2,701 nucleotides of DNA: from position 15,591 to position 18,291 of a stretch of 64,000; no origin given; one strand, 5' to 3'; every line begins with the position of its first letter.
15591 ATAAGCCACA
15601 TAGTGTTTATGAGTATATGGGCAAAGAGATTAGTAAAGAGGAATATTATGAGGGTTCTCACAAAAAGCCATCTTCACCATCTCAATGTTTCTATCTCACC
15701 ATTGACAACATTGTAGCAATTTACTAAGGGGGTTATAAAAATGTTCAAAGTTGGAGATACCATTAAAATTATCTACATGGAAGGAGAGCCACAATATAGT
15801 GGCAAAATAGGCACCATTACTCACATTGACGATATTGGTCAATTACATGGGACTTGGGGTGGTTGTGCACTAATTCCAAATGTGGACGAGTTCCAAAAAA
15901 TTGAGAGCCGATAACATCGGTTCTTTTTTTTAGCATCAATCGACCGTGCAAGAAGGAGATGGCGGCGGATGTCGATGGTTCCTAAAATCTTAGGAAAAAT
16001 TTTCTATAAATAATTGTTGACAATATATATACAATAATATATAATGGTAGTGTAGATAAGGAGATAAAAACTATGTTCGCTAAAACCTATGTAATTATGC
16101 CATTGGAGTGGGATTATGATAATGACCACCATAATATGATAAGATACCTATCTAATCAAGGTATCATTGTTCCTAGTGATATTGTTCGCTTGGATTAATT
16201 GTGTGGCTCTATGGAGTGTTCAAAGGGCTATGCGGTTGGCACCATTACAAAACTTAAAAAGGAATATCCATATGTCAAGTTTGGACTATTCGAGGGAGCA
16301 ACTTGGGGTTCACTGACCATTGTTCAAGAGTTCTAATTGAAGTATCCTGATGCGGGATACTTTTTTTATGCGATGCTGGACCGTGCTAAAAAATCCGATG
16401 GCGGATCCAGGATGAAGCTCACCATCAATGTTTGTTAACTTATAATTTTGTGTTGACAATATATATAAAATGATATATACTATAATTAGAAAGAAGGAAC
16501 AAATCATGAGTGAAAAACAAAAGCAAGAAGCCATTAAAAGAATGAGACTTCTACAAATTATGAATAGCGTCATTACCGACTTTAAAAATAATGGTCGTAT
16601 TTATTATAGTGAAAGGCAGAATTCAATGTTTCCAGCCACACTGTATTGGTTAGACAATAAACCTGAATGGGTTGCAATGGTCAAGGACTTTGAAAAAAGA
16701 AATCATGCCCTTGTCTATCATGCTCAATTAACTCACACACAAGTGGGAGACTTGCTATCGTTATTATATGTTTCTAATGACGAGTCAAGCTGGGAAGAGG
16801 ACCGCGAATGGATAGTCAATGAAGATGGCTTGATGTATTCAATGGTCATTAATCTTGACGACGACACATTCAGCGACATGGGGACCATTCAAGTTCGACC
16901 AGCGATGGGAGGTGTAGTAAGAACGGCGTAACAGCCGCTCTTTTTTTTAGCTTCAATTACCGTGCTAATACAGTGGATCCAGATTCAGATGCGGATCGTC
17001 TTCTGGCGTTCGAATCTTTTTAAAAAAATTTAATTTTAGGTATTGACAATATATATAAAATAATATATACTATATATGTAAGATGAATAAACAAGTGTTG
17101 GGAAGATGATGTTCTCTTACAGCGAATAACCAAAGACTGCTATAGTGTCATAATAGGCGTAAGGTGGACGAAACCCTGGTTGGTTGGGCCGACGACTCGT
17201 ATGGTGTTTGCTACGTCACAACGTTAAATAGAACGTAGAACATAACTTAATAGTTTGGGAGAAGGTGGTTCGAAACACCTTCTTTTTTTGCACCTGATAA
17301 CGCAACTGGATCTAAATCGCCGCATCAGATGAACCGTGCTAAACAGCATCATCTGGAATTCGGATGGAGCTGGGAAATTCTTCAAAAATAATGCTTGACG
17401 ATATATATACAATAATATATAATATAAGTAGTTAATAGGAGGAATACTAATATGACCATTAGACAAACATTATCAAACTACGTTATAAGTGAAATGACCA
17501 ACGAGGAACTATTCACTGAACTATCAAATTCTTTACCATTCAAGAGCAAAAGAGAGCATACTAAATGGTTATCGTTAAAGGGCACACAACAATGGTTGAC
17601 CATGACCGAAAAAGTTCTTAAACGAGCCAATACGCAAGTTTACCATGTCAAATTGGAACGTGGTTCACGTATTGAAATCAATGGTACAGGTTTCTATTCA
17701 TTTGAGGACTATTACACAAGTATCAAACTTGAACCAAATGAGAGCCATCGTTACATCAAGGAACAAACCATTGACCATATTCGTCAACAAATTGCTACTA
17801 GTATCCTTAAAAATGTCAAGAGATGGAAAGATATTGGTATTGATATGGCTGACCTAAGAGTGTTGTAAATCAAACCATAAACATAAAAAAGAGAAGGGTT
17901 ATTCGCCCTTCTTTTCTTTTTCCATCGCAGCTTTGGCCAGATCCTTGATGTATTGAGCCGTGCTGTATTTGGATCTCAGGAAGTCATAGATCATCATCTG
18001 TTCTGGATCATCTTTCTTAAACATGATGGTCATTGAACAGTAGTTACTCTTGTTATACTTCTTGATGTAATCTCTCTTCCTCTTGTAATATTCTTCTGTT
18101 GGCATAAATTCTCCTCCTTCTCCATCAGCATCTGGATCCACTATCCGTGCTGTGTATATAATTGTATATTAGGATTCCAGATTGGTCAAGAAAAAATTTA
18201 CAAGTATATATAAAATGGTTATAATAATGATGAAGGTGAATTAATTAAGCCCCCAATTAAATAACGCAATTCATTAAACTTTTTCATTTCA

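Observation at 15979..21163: Conserved 18 bp palindrome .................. upstream of three early promoters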

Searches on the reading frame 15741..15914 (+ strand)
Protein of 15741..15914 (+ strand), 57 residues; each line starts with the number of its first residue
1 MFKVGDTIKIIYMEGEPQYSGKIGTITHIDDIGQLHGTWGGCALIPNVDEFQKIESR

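Call 34: search_protein_families(library=pfam, max_evalue=0.01, proteins=[window:15741-15914:+])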
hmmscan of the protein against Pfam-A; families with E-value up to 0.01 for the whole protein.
window:15741-15914:+ (57 aa): 1 family
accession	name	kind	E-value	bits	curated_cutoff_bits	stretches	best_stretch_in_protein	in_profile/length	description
PF14192.12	DUF4314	-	2.8e-09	37.2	27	1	2-54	12-69/69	Domain of unknown function (DUF4314)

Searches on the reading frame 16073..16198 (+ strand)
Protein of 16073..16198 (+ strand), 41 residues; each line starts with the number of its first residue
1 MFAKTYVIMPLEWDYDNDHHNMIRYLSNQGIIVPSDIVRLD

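Call 34: search_protein_families(library=pfam, max_evalue=0.01, proteins=[window:16073-16198:+])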
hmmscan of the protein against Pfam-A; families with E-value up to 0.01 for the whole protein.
window:16073-16198:+ (41 aa): 0 families

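Call 81: search_protein_families(library=phrogs, max_evalue=0.001, proteins=[window:16073-16198:+])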
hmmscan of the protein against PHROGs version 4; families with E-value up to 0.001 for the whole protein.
window:16073-16198:+ (41 aa): 0 families

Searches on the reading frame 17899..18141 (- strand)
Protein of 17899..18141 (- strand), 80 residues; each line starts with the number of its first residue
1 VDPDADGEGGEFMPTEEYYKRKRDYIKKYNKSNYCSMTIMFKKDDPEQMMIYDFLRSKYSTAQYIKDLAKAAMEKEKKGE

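Call 36: search_protein_families(library=pfam, max_evalue=0.01, proteins=[window:17899-18141:-])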
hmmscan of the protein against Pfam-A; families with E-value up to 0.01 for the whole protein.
window:17899-18141:- (80 aa): 0 families

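Call 81: search_protein_families(library=phrogs, max_evalue=0.001, proteins=[window:17899-18141:-])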
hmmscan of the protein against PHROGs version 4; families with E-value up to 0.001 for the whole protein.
window:17899-18141:- (80 aa): 1 family
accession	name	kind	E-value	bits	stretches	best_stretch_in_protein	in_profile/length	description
phrog_4223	-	unknown function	6.4e-07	30.6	1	39-78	6-44/67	-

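Call 85: search_solved_structures(query=A4, max_evalue=10)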
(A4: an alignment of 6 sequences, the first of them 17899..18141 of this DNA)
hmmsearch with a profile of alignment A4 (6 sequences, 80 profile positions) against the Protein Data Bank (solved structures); distinct sequences matched with E-value up to 10: 4.
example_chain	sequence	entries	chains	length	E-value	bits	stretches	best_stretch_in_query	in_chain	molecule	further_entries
8ag8_A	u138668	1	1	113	0.44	13.7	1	7-41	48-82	Fluorescence Recovery-like protein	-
4v91_O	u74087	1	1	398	0.45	13.6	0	2-30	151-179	UL13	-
3sqg_C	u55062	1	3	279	0.95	12.6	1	53-77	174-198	Methyl-coenzyme M reductase, gamma subunit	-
9r2i_D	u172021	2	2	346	1.2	12.3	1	43-70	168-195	Cyclin-Y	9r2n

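Call 91: predict_structure(protein=window:17899-18099:-)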
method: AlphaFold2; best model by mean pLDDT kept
length: 66 residues; sequences in the alignment: 1
mean_pLDDT: 69.9   pTM: 0.30
mean pLDDT of the five models: 69.9, 64.2, 59.5, 59.3, 59.0
residues with pLDDT >= 90: 0; 70-90: 43; 50-70: 17; < 50: 6
segments of 3 or more residues with pLDDT < 50: 19-23
pLDDT, mean of each block of 10 residues (from residue 1): 77 61 61 78 66 78 67
secondary structure, 60 per line:
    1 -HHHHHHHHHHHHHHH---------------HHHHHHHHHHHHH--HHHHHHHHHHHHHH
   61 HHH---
elements in order: H2-16 H32-44 H47-63
